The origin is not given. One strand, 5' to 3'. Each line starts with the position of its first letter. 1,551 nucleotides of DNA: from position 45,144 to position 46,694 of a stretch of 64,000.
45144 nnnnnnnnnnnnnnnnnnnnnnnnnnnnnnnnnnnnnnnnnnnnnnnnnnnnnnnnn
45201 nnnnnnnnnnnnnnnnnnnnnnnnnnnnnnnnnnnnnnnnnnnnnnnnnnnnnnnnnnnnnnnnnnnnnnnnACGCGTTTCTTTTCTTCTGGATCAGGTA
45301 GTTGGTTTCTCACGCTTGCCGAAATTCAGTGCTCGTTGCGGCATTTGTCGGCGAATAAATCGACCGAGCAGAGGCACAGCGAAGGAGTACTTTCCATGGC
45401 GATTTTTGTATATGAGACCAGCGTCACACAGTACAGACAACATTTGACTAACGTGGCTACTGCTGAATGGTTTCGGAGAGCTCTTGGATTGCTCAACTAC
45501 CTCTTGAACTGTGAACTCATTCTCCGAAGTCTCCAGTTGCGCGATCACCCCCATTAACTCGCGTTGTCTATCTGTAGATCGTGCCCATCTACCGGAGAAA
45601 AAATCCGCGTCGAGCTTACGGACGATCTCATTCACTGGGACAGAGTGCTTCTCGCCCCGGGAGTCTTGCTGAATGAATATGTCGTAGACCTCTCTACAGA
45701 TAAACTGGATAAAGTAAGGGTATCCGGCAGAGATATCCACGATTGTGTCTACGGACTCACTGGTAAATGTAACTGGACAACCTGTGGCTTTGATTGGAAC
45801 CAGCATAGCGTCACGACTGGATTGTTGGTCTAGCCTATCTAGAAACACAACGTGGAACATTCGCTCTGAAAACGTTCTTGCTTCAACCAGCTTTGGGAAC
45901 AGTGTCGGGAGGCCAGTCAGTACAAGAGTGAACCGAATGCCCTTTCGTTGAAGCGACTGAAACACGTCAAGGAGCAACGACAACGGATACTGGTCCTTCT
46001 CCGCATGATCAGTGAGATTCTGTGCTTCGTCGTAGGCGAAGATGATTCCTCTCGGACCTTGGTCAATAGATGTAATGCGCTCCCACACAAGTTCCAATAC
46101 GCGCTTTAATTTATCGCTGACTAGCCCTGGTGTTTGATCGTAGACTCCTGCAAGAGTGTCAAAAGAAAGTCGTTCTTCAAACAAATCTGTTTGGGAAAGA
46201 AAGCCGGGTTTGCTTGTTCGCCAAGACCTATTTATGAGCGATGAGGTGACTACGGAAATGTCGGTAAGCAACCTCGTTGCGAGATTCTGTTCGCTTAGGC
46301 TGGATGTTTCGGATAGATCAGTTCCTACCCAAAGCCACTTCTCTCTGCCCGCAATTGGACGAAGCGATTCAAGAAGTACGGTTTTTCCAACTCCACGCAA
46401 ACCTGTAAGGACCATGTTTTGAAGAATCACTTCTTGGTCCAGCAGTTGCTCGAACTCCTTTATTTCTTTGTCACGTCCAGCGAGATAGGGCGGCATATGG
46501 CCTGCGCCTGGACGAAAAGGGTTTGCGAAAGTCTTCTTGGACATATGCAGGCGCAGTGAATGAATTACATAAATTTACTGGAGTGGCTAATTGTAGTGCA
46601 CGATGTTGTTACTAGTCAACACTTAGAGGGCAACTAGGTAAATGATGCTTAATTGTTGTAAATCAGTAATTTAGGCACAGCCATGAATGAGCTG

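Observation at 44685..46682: AT-rich two-gene islet: ORC/STAND-like ATPase + small membrane protein, candidate undescribed defence module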

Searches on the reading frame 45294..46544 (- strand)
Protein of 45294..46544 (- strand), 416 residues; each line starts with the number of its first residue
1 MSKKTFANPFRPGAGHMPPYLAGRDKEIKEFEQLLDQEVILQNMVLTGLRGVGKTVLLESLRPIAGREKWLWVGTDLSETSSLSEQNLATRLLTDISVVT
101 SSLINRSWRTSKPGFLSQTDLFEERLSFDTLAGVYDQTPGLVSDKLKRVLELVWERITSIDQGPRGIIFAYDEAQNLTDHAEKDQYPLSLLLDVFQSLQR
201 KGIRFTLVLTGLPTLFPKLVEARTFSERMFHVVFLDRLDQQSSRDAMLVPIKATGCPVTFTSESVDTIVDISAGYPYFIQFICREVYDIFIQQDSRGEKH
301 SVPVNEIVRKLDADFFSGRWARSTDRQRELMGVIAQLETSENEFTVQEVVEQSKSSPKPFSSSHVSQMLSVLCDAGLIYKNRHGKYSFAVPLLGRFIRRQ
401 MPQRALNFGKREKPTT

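Call 3: search_protein_families(library=pfam, proteins=[window:45294-46544:-], max_evalue=1)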
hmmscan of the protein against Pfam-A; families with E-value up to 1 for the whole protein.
window:45294-46544:- (416 aa): 14 families
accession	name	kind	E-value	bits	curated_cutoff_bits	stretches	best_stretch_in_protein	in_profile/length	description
PF13191.12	AAA_16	-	2.7e-09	38.2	32.6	1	21-180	2-147/167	AAA ATPase domain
PF13401.12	AAA_22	-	2.1e-05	25.3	27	1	43-216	7-127/130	AAA domain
PF01637.24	ATPase_2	-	3.8e-05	24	33.2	1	23-243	3-187/225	ATPase domain predominantly from Archaea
PF07574.19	SMC_Nse1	-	0.001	19.5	23.3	1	329-390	141-188/194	Nse1 non-SMC component of SMC5-6 complex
PF25201.1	nSTAND6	-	0.0018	18.7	27.7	1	22-63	2-40/148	Novel STAND NTPase 6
PF13173.12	AAA_14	-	0.012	16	27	1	44-86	5-48/129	AAA domain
PF10236.15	DAP3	-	0.042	13.5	23.1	1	29-71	12-53/311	Mitochondrial ribosomal death-associated protein 3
PF00626.27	Gelsolin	-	0.083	13.2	21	0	70-97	30-53/76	Gelsolin repeat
PF05645.19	RNA_pol_Rpc82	-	0.087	12.9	25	1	289-391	150-241/249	RNA polymerase III subunit RPC82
PF03965.22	Penicillinase_R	-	0.099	13.4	22.6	1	324-386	2-59/115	Penicillinase repressor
PF24034.1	DUF7343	-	0.12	12.7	27.6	1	360-385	30-55/62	Domain of unknown function (DUF7343)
PF08100.18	Dimerisation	-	0.12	12.6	25.6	1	332-386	29-81/93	O-methyltransferase dimerisation domain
PF24406.1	nSTAND_NTPase4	-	0.14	12.7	27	1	363-390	23-50/58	Novel STAND NTPase 4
PF00004.35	AAA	-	0.25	12.2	21.2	0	44-134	1-38/131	ATPase family associated with various cellular activities (AAA)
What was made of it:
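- On Pfam AAA_16 (PF13191), a generic P-loop ATPase domain: 38.2 bits against 32.6, residues 21-180 (call 3).
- On Arch_ATPase / ATPase_2 (PF01637): 24.0 bits against 33.2 (call 3).
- On STAND NTPases (NACHT, NB-ARC, nSTAND): nSTAND6 scores 18.7 bits against 27.7 (call 3).
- On TniB / TnsC / IstB transposition ATPases: AAA_22 scores 25.3 bits against 27 (call 3).
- Closest known: Archaeal 'Arch_ATPase' proteins PABY2304. Same: PF01637 aligns to residues 23-243 (call 3).
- Closest known: AAA+ transposition regulators. Different: AAA_22 is below its cutoff (call 3).
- There is a weak AAA_22 hit (call 3). AAA_22 scores 25.3 bits, below its cutoff of 27 (call 3).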

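Call 4: search_protein_families(library=padloc, proteins=[window:45294-46544:-], max_evalue=1)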
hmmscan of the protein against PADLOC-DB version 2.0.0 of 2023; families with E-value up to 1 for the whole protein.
window:45294-46544:- (416 aa): 7 families
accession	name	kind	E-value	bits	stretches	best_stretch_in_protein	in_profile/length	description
PDLC04787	PDC-S01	-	9.6e-05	19.4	2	21-62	10-48/412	-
PDLC04984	PDC-S27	-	0.0089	12.9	1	21-60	4-42/474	-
PDLC04789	PDC-S01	-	0.013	12.5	1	42-92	18-67/375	-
PDLC04786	PDC-S01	-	0.02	11.6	0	44-60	23-39/439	-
PDLC01438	Csa3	-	0.023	12.7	1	324-384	147-194/305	"CAS-I,CAS-II,CAS-III,CAS-IV,CAS-V,CAS-VI; associated_signaling"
PDLC03409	REase_II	-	0.024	11.4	1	303-332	175-204/408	Type II restriction enzyme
PDLC01859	CARF3--CARF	-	0.028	12.1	1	327-392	152-212/213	-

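Call 5: search_protein_families(library=ncbifam, proteins=[window:45294-46544:-], max_evalue=1)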
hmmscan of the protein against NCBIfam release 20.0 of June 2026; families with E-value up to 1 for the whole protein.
window:45294-46544:- (416 aa): 10 families
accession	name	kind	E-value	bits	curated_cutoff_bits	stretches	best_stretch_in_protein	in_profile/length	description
TIGR03015.1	pepcterm_ATPase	hypoth_equivalog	7.2e-05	22.3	324.5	1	157-313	116-268/269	XrtA/PEP-CTERM system-associated ATPase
NF047389.1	ATPase_Sll1717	subfamily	0.00029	20.1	75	1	42-96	30-77/454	P-loop ATPase, Sll1717 family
NF033788.1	HTH_metalloreg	subfamily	0.00055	19.7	55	1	341-387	23-64/77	metalloregulator ArsR/SmtB family transcription factor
TIGR03903.1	TOMM_kin_cyc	equivalog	0.0022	15.9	705.75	1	203-382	664-824/1267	TOMM system kinase/cyclase fusion protein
NF040949.1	minchrom_main_MCM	domain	0.0033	15.7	940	1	309-387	602-680/682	minichromosome maintenance protein MCM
TIGR02928.1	TIGR02928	subfamily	0.0059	15.5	181.3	1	16-59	12-58/366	orc1/cdc6 family replication initiation protein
NF040586.1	FxSxx_TPR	equivalog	0.062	11.7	300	1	22-57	9-41/830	FxSxx-COOH system tetratricopeptide repeat protein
NF008118.0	PRK10865.1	equivalog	0.078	10.8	1417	1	14-61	174-219/857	ATP-dependent chaperone ClpB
NF006585.0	PRK09111.1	equivalog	0.081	11.5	604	1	21-55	42-76/616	DNA polymerase III subunit gamma/tau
TIGR03346.1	chaperone_ClpB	equivalog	0.13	10.6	1232.1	1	21-61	175-214/853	ATP-dependent chaperone ClpB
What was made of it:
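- On Orc1/Cdc6 initiators (TIGR02928): 15.5 bits against 181.3, and only residues 16-59 align (call 5).
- Closest known: Orc1/Cdc6 replication initiators. Different: TIGR02928 scores 15.5 bits against a cutoff of 181 (call 5).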

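Call 6: search_protein_families(library=phrogs, proteins=[window:45294-46544:-], max_evalue=1)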
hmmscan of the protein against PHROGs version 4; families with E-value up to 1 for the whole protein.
window:45294-46544:- (416 aa): 4 families
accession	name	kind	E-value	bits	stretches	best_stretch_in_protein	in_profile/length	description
phrog_6841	-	unknown function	1.6e-65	222.8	1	2-404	16-419/470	-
phrog_4871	-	other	0.0085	15.5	1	21-61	194-233/764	ATP-dependent protease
phrog_2440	-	transcription regulation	0.019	15.9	1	337-386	37-85/126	transcriptional regulator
phrog_4278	-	unknown function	0.14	12.9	1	319-387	25-95/127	-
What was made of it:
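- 45294..46544 (-): Gene A: 416-aa ORC/Cdc6- or Arch_ATPase-like AAA+ ATPase with a lid and a C-terminal winged helix. It is a member of a very large, highly conserved family (phrog_6841). AAA_16 scores 38.2 bits against a cutoff of 32.6 (call 3). phrog_6841 E 1.6e-65 over the full length (call 6).
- On PHROG phrog_6841 (phage protein family, unknown function): E 1.6e-65, residues 2-404 on profile positions 16-419 of 470 (call 6).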

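Call 8: find_homologous_proteins(query=window:45294-46544:-)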
Query window:45294-46544:- (416 aa): 7994 proteins with E <= 0.001 among 8000 candidates; the best 120 are listed.
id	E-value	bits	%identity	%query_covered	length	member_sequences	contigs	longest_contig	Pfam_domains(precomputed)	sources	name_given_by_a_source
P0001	1.2e-262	889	100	96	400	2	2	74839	PF13401.13,PF13191.13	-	-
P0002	5.7e-186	636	72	95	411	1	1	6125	PF13401.13,PF13191.13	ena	-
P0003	3.1e-180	617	68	96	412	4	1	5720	PF13191.13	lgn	-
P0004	3.3e-180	617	68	96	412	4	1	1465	PF13191.13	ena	-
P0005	4.1e-180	617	68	96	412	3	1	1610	PF13191.13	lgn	-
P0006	2.8e-179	614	69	95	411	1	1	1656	PF13191.13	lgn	-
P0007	2.9e-179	614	68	96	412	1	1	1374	PF13191.13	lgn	-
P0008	1.0e-178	612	67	97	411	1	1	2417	PF13191.13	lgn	-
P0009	1.9e-178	612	66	99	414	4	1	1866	PF13191.13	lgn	-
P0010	2.0e-178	611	68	96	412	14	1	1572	PF13191.13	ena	-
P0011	2.7e-178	611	67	97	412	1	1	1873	PF13191.13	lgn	-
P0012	2.2e-177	608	71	95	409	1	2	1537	PF13191.13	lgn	-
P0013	3.7e-177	607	70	95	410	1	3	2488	PF13191.13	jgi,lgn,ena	-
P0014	8.3e-177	606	70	95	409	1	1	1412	PF13191.13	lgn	-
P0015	1.1e-176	606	70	95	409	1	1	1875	PF13191.13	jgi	jgi:hypothetical protein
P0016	4.0e-176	604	71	93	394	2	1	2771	PF13401.13,PF13191.13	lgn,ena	-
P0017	5.1e-176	604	68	96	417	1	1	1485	PF13191.13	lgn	-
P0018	1.7e-175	602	71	93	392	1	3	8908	PF13401.13,PF13191.13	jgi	jgi:hypothetical protein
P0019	1.7e-175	602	70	95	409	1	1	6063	PF13191.13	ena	-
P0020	3.2e-175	601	70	96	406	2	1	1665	PF13191.13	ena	-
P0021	7.2e-175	600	70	95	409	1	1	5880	PF13191.13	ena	-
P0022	7.6e-175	600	66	95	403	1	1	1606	PF13191.13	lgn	-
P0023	8.6e-175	600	70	95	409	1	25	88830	PF13191.13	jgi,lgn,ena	-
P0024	2.3e-174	598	70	95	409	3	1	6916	PF13191.13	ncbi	-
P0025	5.8e-174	597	68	97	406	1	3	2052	PF13191.13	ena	-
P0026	6.7e-174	597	68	96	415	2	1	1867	PF13191.13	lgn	-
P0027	1.2e-173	596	68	97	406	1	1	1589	PF13191.13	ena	-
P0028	1.5e-173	595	66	96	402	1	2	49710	PF13191.13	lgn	-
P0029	3.3e-173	594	68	95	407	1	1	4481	PF13401.13,PF13191.13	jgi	jgi:AAA ATPase domain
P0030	4.5e-173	594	68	96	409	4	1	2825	PF13191.13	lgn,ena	-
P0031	1.7e-172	592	66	96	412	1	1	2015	PF13191.13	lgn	-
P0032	1.8e-172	592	67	96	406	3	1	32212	PF13191.13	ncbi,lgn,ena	-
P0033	2.1e-172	592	66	97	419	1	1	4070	PF13191.13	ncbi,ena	-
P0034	2.2e-172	592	66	96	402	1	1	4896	PF13191.13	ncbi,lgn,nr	ncbi:MAG: ATP-binding protein [Candidatus Riflebacteria bacterium]|nr:ATP-binding protein [Candidatu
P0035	2.5e-172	591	69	92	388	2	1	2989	PF13191.13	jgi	-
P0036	6.6e-172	590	67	96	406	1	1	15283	PF13191.13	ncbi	-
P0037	1.1e-171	589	66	95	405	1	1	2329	PF13191.13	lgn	-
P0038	1.9e-171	589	65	95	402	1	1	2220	PF13401.13,PF13191.13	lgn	-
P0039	2.2e-171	588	66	96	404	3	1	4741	PF13401.13,PF13191.13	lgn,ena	-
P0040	2.2e-171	588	66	96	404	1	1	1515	PF13401.13,PF13191.13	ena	-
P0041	2.6e-171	588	67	95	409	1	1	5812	PF13191.13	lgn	-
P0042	3.4e-171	588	67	95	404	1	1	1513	PF13191.13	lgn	-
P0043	4.9e-171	587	67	96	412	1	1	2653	PF13191.13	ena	-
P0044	5.8e-171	587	66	96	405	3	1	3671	PF13191.13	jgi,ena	-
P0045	6.6e-171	587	67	95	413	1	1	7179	PF01637.25,PF13191.13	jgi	-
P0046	1.3e-170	586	65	97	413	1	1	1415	PF13191.13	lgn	-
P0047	1.4e-170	586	66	96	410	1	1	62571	PF13191.13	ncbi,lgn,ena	-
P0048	1.6e-170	585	64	96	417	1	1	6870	PF13191.13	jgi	jgi:hypothetical protein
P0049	1.9e-170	585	66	97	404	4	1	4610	PF13191.13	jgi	jgi:hypothetical protein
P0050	2.0e-170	585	65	95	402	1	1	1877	PF13401.13,PF13191.13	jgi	-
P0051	2.5e-170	585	66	97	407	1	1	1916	PF13191.13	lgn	-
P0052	6.3e-170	584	66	97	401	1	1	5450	PF13191.13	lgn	-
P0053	7.2e-170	583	66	97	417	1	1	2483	PF13191.13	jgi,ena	-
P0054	8.5e-170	583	65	95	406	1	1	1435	PF13401.13,PF13191.13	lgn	-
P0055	1.7e-169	582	66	96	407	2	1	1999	PF13401.13,PF13191.13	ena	-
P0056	2.3e-169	582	64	95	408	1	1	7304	PF13191.13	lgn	-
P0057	2.7e-169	581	66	96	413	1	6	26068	PF13191.13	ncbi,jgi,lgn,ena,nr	ncbi:MAG TPA: ATP-binding protein [Smithellaceae bacterium]|nr:ATP-binding protein [Smithellaceae ba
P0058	3.7e-169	581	65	95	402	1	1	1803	PF13401.13,PF13191.13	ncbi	-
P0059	6.5e-169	580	66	95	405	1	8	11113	PF13191.13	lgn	-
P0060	7.8e-169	580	66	94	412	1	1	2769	PF13401.13,PF13191.13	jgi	jgi:hypothetical protein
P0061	8.0e-169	580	66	95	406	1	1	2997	PF13401.13,PF13191.13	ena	-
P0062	1.6e-168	579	65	96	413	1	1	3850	PF13191.13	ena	-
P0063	1.6e-168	579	65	95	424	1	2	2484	PF13191.13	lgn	-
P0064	1.6e-168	579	65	96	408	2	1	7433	PF13191.13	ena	-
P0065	1.7e-168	579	66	95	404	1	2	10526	PF13191.13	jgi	-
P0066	1.8e-168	579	66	95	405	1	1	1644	PF13191.13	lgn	-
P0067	2.0e-168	579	65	96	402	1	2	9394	PF13191.13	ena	-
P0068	2.8e-168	578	66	96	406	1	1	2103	PF13191.13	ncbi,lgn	ncbi:MAG: AAA family ATPase [Nitrospinales bacterium]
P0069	3.5e-168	578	66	97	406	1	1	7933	PF13401.13,PF13191.13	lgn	-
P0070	5.2e-168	577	65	96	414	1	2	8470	PF13191.13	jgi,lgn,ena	-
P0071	5.6e-168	577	65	96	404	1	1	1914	PF13401.13,PF13191.13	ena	-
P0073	8.6e-168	576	64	96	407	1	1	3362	PF13191.13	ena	-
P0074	8.9e-168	576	65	95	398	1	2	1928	PF13191.13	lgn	-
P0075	9.9e-168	576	64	97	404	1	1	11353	PF13191.13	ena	-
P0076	1.0e-167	576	64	97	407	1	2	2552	PF13191.13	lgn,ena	-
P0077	1.6e-167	576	64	95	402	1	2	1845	PF13191.13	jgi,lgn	-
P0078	1.9e-167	575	64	96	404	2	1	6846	PF13401.13,PF01637.25,PF13191.13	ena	-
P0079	2.3e-167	575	65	96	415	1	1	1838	PF13191.13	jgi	jgi:AAA+ ATPase superfamily predicted ATPase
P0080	2.3e-167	575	65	96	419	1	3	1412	PF13191.13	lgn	-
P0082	4.7e-167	574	65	95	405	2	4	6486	PF13401.13,PF13191.13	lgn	-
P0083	6.3e-167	574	64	96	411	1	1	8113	PF13191.13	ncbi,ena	-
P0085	7.1e-167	573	64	97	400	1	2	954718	PF13401.13,PF13191.13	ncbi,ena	-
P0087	7.7e-167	573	64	96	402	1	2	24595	PF01637.25,PF13191.13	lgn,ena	-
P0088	8.6e-167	573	65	97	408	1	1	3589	PF13191.13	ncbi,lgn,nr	ncbi:MAG: ATP-binding protein [Verrucomicrobiota bacterium]|nr:ATP-binding protein [Verrucomicrobiot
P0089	9.6e-167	573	64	95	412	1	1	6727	PF13401.13,PF13191.13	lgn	-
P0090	1.3e-166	573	65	96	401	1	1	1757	PF13191.13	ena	-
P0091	1.6e-166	572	64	96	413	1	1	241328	PF13401.13,PF13191.13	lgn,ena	-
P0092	1.6e-166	572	65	97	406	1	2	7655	PF13401.13,PF13191.13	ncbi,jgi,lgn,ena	-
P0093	1.9e-166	572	65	96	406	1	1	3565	PF13191.13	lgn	-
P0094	2.2e-166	572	64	95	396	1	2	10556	PF13401.13,PF01637.25,PF13191.13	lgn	-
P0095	2.8e-166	571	64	96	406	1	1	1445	PF13191.13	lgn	-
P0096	2.9e-166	571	65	95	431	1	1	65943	PF13401.13,PF13191.13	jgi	jgi:AAA+ ATPase superfamily predicted ATPase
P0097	3.0e-166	571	64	96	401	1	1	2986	PF13191.13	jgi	jgi:hypothetical protein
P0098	3.3e-166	571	65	95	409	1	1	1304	PF13401.13,PF13191.13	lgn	-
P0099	3.6e-166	571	63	97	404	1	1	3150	PF13401.13,PF13191.13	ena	-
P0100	3.6e-166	571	64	96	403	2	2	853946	PF13191.13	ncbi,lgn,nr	ncbi:ATP-binding protein [bacterium]|nr:ATP-binding protein [bacterium]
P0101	3.7e-166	571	65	95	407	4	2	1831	PF13401.13,PF13191.13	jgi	jgi:hypothetical protein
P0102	3.8e-166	571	64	95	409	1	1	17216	PF13401.13,PF01637.25,PF13191.13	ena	-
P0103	4.3e-166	571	64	97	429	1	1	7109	PF13191.13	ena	-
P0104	4.5e-166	571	66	96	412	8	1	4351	PF13191.13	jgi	jgi:AAA ATPase domain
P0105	4.6e-166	571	65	96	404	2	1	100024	PF13191.13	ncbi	ncbi:MAG: ATP-binding protein [Thermoleophilia bacterium]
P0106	4.8e-166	571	65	96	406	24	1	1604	PF01637.25,PF13191.13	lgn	-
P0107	4.8e-166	571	64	95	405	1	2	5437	PF13401.13,PF13191.13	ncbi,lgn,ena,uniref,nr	ncbi:MAG: ATP-binding protein [Aquipseudomonas alcaligenes]|uniref:ATP-binding protein n=1 Tax=Aquip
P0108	5.0e-166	571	64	96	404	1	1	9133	PF13401.13,PF13191.13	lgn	-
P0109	5.1e-166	571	63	96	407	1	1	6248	PF13191.13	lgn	-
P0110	5.6e-166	571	65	97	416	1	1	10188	PF13401.13,PF01637.25,PF13191.13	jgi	-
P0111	5.7e-166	570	64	96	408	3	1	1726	PF13191.13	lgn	-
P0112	6.0e-166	570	64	94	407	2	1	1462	PF13191.13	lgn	-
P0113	7.2e-166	570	64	96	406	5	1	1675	PF13191.13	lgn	-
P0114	7.6e-166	570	65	96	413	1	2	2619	PF13401.13,PF13191.13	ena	-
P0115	8.0e-166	570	65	95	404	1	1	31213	PF13401.13,PF13191.13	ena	-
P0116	8.6e-166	570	65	97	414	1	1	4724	PF13191.13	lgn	-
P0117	1.0e-165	570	66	97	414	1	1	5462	PF13191.13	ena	-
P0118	1.0e-165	570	65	95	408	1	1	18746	PF13191.13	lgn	-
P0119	1.1e-165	570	64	97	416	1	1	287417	PF13401.13,PF13191.13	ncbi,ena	-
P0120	1.1e-165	570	64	96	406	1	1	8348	PF13191.13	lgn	-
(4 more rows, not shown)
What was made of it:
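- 45294..46544 (-): 7,994 homologous clusters (call 8).
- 7,994 homologous clusters, with top hits 64-72% identical from Riflebacteria, Smithellaceae, Armatimonadota, Verrucomicrobiota, Thermoleophilia and Pseudomonas (call 8).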

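Call 10: find_encoding_contigs(protein=P0001, flank=6000, max_places=4)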
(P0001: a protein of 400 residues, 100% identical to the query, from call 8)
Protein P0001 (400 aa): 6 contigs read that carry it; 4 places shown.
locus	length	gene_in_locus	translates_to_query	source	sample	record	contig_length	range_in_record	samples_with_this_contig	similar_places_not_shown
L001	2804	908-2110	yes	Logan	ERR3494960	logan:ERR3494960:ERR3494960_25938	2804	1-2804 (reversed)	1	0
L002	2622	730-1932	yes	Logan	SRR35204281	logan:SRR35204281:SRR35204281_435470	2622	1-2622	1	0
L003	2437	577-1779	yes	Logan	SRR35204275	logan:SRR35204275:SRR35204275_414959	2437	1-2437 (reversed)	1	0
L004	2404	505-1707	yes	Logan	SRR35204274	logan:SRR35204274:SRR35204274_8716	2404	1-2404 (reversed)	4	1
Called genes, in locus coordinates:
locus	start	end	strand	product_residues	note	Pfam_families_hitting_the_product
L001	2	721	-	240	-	?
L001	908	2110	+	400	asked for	PF13191:AAA_16, PF13401:AAA_22 (faint)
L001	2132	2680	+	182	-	-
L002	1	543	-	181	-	?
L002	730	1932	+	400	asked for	PF13191:AAA_16, PF13401:AAA_22 (faint)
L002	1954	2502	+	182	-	-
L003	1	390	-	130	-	?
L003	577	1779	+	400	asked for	PF13191:AAA_16, PF13401:AAA_22 (faint)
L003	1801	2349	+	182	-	-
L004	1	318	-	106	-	?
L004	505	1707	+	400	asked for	PF13191:AAA_16, PF13401:AAA_22 (faint)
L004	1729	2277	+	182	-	-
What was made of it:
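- The same pair recurs on 6 short contigs (call 10).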

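Call 11: find_encoding_contigs(protein=P0023, flank=6000, max_places=8)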
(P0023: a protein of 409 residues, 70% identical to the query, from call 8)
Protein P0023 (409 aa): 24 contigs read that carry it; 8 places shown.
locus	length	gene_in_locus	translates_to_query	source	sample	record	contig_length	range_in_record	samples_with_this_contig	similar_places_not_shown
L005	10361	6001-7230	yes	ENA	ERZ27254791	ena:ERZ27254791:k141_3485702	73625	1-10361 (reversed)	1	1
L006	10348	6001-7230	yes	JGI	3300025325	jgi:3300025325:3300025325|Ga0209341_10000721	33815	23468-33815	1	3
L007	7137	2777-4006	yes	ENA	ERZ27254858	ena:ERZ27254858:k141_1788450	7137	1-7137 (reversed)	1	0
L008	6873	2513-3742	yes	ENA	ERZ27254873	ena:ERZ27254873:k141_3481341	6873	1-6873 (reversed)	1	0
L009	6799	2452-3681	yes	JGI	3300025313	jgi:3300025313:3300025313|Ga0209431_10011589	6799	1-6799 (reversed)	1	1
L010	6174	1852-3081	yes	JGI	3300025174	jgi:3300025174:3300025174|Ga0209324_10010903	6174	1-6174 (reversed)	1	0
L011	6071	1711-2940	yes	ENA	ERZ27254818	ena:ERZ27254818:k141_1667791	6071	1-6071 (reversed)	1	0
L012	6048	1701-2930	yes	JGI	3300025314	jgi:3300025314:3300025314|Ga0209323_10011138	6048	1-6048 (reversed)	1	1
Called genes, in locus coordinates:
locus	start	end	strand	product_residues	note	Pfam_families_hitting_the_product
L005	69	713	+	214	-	-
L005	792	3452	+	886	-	PF00690:Cation_ATPase_N, PF00122:E1-E2_ATPase, PF13246:Cation_ATPase, PF00702:Hydrolase, PF12710:HAD (faint), PF08282:Hydrolase_3 (faint), PF00689:Cation_ATPase_C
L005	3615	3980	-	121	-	-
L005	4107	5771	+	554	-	PF00005:ABC_tran, PF02463:SMC_N (faint), PF13304:AAA_21 (faint), PF13555:AAA_29 (faint), PF12848:ABC_tran_Xtn, PF00005:ABC_tran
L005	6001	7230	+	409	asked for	PF13191:AAA_16 (faint)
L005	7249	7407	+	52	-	-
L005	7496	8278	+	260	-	-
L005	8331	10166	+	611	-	PF04471:Mrr_cat, PF22722:NA-iREase1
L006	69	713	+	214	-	-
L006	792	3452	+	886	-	PF00690:Cation_ATPase_N, PF00122:E1-E2_ATPase, PF13246:Cation_ATPase, PF00702:Hydrolase, PF12710:HAD (faint), PF08282:Hydrolase_3 (faint), PF00689:Cation_ATPase_C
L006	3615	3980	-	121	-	-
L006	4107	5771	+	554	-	PF00005:ABC_tran, PF02463:SMC_N (faint), PF13304:AAA_21 (faint), PF13555:AAA_29 (faint), PF12848:ABC_tran_Xtn, PF00005:ABC_tran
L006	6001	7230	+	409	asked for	PF13191:AAA_16 (faint)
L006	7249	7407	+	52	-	-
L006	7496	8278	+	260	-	-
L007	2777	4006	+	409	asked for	PF13191:AAA_16 (faint)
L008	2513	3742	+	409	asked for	PF13191:AAA_16 (faint)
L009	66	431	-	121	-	-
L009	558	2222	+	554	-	PF00005:ABC_tran, PF02463:SMC_N (faint), PF13304:AAA_21 (faint), PF12848:ABC_tran_Xtn, PF00005:ABC_tran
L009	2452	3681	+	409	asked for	PF13191:AAA_16 (faint)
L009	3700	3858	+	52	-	-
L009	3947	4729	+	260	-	-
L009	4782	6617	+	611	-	PF04471:Mrr_cat, PF22722:NA-iREase1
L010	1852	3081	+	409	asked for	PF13191:AAA_16 (faint)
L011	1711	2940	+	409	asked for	PF13191:AAA_16 (faint)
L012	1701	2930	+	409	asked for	PF13191:AAA_16 (faint)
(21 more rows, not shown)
